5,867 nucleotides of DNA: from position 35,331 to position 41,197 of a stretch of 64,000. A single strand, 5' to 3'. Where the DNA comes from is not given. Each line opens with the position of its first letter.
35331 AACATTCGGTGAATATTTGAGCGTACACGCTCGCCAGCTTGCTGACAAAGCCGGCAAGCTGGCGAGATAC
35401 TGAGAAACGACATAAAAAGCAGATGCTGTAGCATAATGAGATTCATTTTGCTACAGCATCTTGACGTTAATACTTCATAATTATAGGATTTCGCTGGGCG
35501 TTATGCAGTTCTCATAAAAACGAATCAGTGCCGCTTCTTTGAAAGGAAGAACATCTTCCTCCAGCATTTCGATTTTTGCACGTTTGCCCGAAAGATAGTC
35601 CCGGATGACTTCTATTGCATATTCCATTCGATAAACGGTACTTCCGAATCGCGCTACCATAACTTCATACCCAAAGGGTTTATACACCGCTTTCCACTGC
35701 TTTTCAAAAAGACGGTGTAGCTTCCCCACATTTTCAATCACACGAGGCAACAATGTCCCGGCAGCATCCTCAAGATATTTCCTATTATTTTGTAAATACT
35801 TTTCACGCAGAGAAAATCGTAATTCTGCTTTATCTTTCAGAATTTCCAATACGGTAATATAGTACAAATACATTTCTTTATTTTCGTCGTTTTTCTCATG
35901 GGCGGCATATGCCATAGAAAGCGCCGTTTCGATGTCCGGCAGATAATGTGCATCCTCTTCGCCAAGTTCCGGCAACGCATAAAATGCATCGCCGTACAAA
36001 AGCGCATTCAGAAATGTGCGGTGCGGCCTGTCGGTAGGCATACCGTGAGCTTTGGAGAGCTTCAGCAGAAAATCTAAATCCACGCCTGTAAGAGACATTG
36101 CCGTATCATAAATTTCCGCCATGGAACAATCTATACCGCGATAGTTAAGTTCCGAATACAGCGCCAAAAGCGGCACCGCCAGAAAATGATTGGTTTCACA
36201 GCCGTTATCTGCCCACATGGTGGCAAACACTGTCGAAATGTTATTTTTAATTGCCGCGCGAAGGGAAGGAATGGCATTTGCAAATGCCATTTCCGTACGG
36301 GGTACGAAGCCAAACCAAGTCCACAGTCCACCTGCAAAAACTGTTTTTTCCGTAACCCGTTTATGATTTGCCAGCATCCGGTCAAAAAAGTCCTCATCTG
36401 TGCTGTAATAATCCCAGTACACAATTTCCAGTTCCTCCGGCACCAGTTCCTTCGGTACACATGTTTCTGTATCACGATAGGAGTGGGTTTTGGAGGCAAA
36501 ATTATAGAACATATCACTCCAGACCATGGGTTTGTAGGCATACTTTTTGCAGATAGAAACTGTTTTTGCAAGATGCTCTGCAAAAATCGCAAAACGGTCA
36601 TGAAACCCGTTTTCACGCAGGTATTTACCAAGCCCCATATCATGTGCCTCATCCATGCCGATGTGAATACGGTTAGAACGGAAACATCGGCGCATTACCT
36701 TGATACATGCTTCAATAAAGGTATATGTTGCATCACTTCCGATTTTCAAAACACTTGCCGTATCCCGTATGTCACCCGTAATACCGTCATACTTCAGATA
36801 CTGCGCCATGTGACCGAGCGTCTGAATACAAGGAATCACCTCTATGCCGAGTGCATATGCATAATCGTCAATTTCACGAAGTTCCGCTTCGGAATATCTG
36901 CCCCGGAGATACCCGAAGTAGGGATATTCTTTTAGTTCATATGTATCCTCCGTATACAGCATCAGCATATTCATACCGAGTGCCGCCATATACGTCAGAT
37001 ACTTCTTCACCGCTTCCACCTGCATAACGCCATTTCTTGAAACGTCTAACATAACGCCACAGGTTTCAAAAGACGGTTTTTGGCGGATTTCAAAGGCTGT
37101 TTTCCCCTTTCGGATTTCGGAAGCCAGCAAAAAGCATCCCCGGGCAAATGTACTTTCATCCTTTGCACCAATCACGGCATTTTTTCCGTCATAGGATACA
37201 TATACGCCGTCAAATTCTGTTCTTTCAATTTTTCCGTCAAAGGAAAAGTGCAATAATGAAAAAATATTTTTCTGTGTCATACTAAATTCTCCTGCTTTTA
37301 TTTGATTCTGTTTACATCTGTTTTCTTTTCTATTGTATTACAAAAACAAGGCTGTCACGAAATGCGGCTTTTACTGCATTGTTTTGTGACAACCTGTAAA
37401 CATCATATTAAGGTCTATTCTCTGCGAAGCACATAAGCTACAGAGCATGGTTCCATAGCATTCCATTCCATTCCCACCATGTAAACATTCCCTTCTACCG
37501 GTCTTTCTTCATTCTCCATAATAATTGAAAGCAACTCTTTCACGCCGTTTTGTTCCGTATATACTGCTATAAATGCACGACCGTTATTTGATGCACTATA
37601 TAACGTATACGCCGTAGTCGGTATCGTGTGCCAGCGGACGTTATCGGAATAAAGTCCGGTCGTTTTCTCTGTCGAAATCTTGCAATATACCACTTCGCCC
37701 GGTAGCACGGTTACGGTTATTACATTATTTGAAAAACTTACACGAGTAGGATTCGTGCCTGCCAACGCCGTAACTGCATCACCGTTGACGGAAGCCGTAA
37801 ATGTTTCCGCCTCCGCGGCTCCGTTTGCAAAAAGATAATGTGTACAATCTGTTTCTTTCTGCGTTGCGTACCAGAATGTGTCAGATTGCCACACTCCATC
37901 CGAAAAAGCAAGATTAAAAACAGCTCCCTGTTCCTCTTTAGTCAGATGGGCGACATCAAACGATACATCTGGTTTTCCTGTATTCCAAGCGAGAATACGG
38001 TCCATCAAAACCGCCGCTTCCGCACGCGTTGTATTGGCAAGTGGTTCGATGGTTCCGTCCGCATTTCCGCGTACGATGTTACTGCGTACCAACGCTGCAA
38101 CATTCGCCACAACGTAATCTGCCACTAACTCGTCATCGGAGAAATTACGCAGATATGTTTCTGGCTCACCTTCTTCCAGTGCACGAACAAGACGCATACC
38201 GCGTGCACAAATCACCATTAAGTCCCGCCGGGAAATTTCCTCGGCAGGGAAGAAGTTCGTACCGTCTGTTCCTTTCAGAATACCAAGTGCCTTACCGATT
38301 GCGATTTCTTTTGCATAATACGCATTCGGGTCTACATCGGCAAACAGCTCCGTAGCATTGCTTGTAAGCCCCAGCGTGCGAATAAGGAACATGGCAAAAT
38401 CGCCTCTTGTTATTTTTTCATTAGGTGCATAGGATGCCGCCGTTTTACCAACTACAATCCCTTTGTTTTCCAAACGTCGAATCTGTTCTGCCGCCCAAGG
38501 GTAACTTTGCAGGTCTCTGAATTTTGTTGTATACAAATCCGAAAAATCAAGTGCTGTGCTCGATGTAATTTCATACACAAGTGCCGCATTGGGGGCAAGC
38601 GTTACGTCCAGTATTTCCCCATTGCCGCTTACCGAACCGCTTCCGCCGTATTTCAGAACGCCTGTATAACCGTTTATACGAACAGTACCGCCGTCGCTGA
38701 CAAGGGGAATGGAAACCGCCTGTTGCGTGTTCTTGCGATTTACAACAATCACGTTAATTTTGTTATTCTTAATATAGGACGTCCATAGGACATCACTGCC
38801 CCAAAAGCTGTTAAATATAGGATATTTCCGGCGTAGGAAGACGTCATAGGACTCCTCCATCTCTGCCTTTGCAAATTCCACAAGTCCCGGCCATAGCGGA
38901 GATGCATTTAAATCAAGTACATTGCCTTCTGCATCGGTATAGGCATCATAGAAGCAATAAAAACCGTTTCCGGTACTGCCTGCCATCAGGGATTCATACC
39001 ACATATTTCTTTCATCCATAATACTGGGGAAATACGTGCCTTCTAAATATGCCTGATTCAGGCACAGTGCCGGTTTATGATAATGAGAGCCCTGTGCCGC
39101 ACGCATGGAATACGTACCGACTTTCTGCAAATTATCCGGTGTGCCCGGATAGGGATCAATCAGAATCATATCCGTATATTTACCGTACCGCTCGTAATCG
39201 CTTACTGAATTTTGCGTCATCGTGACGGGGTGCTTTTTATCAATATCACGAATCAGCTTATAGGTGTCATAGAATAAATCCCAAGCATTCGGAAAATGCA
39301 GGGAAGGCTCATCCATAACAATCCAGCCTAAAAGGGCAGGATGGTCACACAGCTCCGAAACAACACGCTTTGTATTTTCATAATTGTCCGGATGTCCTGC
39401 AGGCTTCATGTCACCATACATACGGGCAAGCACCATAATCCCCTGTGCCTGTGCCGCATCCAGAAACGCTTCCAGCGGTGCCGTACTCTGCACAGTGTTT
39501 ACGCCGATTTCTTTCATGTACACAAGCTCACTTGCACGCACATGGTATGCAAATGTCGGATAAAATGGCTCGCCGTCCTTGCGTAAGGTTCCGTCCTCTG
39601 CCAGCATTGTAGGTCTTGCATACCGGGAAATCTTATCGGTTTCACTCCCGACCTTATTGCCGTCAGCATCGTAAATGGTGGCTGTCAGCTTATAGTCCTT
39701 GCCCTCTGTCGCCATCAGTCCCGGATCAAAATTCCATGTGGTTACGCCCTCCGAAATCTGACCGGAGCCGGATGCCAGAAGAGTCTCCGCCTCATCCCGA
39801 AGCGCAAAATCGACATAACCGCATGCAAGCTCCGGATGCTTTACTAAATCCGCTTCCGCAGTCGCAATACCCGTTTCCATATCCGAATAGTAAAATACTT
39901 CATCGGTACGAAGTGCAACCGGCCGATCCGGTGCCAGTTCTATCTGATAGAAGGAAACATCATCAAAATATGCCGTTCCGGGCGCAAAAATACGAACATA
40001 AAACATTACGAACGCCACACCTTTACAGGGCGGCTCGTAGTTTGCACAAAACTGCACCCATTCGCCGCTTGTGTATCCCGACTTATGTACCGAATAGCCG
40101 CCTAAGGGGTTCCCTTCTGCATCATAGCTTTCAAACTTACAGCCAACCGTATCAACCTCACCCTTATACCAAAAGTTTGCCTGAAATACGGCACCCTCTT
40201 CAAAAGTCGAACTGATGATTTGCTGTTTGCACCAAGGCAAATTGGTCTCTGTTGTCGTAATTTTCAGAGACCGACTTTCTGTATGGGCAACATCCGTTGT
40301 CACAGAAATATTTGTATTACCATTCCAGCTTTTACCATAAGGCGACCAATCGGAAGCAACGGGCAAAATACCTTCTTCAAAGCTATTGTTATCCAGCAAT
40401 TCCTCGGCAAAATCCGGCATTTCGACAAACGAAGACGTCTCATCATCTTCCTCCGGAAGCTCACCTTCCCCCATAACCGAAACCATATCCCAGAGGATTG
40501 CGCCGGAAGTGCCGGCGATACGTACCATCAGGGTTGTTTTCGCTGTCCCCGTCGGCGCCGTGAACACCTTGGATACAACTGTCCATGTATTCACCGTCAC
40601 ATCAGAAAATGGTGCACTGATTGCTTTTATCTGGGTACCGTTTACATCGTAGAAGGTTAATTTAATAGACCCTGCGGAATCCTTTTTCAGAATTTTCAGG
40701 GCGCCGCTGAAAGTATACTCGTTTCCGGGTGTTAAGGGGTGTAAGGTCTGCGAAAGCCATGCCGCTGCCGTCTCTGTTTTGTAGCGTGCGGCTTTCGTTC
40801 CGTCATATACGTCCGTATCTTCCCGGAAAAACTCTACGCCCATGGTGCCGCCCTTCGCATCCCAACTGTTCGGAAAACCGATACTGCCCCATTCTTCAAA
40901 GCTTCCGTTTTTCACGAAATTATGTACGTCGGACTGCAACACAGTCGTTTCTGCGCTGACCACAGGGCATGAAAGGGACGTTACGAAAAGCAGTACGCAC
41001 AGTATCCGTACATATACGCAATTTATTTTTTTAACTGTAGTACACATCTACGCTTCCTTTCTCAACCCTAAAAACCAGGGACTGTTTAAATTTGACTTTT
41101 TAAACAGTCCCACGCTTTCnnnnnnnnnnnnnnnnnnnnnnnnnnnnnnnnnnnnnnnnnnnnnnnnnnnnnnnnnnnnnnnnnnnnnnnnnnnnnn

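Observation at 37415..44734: Tandem ~1,200-aa paralogs P1/P2 with a TIM-barrel-like core of unrecognised family between CBM-like modules and a triple SLH anchor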

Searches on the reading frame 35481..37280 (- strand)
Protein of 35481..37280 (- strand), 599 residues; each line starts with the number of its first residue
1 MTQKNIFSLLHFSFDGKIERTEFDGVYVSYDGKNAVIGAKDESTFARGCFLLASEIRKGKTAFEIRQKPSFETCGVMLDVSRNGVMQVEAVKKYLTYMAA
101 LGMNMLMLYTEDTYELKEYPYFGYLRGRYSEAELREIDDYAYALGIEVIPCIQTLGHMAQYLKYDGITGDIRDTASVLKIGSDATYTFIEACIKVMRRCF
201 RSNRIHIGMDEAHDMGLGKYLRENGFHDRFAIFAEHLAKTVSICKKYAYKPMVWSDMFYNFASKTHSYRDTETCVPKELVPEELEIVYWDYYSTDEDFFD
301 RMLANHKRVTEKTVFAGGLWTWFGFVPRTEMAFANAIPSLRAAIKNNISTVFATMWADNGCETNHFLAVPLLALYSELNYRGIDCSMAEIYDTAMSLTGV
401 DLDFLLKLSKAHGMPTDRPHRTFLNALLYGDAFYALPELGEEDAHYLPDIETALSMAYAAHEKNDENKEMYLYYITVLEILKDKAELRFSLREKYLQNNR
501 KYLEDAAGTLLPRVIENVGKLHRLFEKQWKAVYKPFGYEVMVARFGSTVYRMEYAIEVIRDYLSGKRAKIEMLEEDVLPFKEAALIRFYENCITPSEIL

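Call 3: search_protein_families(library=pfam, proteins=[window:35481-37280:-], max_evalue=0.1)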
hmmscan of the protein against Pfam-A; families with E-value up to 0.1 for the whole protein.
window:35481-37280:- (599 aa): 2 families
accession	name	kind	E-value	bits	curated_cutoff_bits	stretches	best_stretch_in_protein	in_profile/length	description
PF18088.7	Glyco_H_20C_C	-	3.2e-27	96.1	27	1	427-583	29-185/194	Glycoside Hydrolase 20C C-terminal domain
PF00728.28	Glyco_hydro_20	-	3.3e-17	63.3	22.3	1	75-267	5-228/348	Glycosyl hydrolase family 20, catalytic domain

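Call 4: search_protein_families(library=ncbifam, proteins=[window:35481-37280:-], max_evalue=0.1)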
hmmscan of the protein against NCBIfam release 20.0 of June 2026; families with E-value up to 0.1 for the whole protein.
window:35481-37280:- (599 aa): 0 families

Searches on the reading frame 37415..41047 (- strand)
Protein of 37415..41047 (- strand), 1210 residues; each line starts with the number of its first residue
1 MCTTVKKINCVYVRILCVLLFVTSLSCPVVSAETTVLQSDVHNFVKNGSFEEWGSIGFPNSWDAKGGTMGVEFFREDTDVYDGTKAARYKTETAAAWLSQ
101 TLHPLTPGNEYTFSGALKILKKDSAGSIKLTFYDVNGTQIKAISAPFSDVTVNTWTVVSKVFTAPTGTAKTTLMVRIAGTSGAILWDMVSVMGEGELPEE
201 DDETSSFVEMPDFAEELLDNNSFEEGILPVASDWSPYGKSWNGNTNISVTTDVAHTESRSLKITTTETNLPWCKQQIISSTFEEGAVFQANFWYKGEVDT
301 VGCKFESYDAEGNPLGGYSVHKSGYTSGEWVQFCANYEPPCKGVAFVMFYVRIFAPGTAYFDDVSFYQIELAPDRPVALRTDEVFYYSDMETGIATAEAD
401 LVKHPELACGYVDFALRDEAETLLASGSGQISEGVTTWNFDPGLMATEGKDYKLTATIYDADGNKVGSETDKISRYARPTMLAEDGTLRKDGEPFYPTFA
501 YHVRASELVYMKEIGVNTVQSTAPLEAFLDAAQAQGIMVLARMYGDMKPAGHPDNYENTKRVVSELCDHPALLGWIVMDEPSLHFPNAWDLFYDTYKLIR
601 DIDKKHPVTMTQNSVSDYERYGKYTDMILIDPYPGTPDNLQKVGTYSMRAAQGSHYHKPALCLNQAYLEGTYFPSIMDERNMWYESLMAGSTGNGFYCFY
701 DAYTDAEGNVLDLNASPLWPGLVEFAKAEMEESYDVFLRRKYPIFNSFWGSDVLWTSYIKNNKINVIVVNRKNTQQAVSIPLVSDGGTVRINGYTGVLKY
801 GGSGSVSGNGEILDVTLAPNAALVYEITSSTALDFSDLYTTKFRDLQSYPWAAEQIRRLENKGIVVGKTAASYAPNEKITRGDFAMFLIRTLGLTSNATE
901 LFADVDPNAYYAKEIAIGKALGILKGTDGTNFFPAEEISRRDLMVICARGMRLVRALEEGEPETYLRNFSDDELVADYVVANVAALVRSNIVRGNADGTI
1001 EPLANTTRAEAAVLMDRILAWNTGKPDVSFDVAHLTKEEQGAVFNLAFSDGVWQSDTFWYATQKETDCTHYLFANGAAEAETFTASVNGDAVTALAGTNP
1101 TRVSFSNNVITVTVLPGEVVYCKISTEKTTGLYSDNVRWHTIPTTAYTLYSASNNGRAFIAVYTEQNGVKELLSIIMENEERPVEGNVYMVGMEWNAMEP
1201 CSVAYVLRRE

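Call 3: search_protein_families(library=pfam, proteins=[window:37415-41047:-], max_evalue=0.1)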
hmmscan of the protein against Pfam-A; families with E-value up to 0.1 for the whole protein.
window:37415-41047:- (1210 aa): 4 families
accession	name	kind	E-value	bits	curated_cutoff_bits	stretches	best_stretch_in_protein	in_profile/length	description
PF00395.25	SLH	-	3.1e-24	85.1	20.8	3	842-885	1-44/44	S-layer homology domain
PF02018.23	CBM_4_9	-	8.3e-15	55.8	25.9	2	43-174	2-128/136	Carbohydrate binding domain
PF20595.4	pAdhesive_6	-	0.049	13.6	27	0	1027-1113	67-143/165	Putative adhesive domain (group 6)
PF09134.16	Invasin_D3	-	0.056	14.4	33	0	440-473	9-43/98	Invasin, domain 3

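Call 4: search_protein_families(library=ncbifam, proteins=[window:37415-41047:-], max_evalue=0.1)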
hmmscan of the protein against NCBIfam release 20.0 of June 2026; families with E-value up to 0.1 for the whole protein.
window:37415-41047:- (1210 aa): 5 families
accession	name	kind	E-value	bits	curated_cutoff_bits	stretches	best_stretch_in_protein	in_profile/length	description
NF033190.2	inl_like_NEAT_1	exception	1.2e-08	33.7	1275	1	838-1003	577-736/754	NEAT domain-containing leucine-rich repeat protein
NF052434.1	Mep72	equivalog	2.2e-06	26.6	645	1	41-268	271-473/573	biofilm-associated metzincin protease Mep72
NF038353.1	FxLYD_dom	domain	2.3e-05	24.2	23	0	453-473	22-42/71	FxLYD domain-containing protein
NF007538.0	PRK10150.1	equivalog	0.008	14.5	544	1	564-633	404-475/607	beta-glucuronidase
NF011823.0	PRK15295.1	equivalog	0.029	13.7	309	1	146-193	171-217/227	fimbrial assembly chaperone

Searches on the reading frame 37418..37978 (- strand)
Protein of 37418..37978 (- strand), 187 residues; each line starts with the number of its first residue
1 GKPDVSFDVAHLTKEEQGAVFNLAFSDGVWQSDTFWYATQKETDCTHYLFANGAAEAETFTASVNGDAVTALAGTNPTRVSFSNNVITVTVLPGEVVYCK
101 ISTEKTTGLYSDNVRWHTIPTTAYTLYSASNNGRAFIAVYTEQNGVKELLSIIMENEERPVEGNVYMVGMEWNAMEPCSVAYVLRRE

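Call 6: search_protein_families(library=pfam, proteins=[window:37418-37978:-], max_evalue=10)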
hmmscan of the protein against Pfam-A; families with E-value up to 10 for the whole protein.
seq(187 aa): 2 families
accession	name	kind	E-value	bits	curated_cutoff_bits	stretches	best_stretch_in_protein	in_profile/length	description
PF16569.11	GramPos_pilinBB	-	0.083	14.2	30.5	1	59-85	89-115/116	Gram-positive pilin backbone subunit 2, Cna-B-like domain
PF20595.4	pAdhesive_6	-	0.084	12.8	27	1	6-90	69-143/165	Putative adhesive domain (group 6)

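Call 55: search_solved_structures(query=window:37418-37978:-, max_evalue=10)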
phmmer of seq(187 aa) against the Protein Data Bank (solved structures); distinct sequences matched with E-value up to 10: 4.
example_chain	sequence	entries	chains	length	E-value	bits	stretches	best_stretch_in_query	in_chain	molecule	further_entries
1y7w_A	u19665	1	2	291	1.2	12.1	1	51-122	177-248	Halotolerant alpha-type carbonic anhydrase (dCA II)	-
8b2p_A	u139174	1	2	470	2.1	11.3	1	68-118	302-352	Cytochrome P450 alkane hydroxylase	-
9gxf_A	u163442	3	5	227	3.4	10.6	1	34-133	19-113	LysM type receptor kinase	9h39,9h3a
9q83_A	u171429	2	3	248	4.2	10.3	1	34-133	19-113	LysM type receptor kinase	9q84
